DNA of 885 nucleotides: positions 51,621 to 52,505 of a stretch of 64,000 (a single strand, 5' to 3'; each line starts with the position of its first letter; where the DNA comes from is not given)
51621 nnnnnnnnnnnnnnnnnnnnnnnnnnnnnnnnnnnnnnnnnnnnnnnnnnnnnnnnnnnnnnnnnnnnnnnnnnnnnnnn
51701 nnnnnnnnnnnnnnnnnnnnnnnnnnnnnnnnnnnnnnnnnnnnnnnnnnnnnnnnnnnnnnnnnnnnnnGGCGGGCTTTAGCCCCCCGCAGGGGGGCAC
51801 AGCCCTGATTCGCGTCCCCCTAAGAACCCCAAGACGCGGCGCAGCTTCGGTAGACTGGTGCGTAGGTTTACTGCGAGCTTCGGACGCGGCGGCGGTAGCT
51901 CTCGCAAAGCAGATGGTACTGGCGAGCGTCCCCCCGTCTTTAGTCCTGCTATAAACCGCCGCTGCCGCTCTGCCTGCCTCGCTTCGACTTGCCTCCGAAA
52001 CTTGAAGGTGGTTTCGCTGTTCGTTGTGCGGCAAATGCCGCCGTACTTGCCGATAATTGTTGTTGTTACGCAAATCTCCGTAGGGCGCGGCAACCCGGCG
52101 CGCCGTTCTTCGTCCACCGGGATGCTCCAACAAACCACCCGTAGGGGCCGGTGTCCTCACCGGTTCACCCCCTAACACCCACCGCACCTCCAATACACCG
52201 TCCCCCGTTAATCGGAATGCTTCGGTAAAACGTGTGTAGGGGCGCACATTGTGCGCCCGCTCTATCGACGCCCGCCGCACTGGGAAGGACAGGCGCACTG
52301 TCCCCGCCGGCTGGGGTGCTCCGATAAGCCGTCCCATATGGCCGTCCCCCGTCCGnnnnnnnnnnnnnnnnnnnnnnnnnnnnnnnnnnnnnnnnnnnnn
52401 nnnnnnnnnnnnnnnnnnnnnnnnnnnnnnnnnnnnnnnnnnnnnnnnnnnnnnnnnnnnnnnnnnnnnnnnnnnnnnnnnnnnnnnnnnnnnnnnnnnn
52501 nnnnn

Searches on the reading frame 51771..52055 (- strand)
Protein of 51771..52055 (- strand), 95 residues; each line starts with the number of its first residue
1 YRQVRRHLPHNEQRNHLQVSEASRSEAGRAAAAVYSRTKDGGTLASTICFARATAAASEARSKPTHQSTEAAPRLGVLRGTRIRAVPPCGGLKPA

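Call 32: find_homologous_proteins(query=window:51771-52055:-, max_evalue=0.001)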
Query seq(95 aa) (95 aa): 4 proteins with E <= 0.001 among 22 candidates.
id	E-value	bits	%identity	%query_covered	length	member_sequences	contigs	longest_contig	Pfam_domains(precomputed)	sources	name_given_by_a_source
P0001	3.1e-21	94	71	83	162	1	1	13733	-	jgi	jgi:hypothetical protein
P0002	5.9e-19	86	78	53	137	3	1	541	-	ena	-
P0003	9.4e-16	76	54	86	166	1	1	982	-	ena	-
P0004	2.0e-5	43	60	53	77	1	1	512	-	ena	-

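Call 33: find_encoding_contigs(protein=P0001, flank=7000, max_places=3)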
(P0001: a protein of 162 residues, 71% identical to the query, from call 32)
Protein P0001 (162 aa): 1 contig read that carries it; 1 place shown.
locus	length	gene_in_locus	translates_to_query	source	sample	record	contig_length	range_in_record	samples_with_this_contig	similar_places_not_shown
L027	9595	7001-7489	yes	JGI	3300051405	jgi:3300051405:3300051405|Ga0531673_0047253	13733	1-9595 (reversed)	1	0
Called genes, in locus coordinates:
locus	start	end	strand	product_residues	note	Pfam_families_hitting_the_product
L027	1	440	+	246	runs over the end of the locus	PF01520:Amidase_3, PF08239:SH3_3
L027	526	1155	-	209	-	PF02525:Flavodoxin_2 (weak), PF03358:FMN_red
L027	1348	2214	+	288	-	PF03631:Virul_fac_BrkB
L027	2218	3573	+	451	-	PF02254:TrkA_N, PF02080:TrkA_C (weak), PF02254:TrkA_N, PF02080:TrkA_C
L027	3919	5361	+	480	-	PF02386:TrkH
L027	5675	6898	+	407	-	PF02073:Peptidase_M29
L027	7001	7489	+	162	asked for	-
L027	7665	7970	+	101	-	PF01371:Trp_repressor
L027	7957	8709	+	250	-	PF01209:Ubie_methyltran (faint), PF13489:Methyltransf_23, PF13847:Methyltransf_31, PF08241:Methyltransf_11, PF08242:Methyltransf_12, PF13649:Methyltransf_25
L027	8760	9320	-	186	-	-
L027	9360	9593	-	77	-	?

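Call 34: find_encoding_contigs(protein=P0003, flank=3000, max_places=3)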
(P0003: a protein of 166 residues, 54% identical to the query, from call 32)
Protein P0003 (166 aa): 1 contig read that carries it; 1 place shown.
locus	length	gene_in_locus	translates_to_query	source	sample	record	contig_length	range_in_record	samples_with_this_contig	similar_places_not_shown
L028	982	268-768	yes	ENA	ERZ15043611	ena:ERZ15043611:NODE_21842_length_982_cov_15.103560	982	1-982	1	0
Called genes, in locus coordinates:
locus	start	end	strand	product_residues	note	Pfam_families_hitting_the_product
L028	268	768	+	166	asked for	-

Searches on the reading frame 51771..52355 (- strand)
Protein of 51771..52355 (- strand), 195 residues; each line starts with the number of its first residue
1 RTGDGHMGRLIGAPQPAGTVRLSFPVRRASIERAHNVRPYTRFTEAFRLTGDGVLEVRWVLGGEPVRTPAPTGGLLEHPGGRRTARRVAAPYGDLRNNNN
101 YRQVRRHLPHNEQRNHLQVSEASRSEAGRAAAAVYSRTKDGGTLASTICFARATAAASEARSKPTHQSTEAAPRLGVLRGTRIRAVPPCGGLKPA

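Call 48: search_protein_families(library=pfam, max_evalue=0.1, proteins=[window:51771-52355:-])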
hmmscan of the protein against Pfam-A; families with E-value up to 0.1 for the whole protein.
seq(195 aa): 1 family
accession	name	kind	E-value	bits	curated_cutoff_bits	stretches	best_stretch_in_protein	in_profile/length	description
PF06832.18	BiPBP_C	-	0.061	13.7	26.8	0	16-77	8-66/90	Penicillin-Binding Protein C-terminus Family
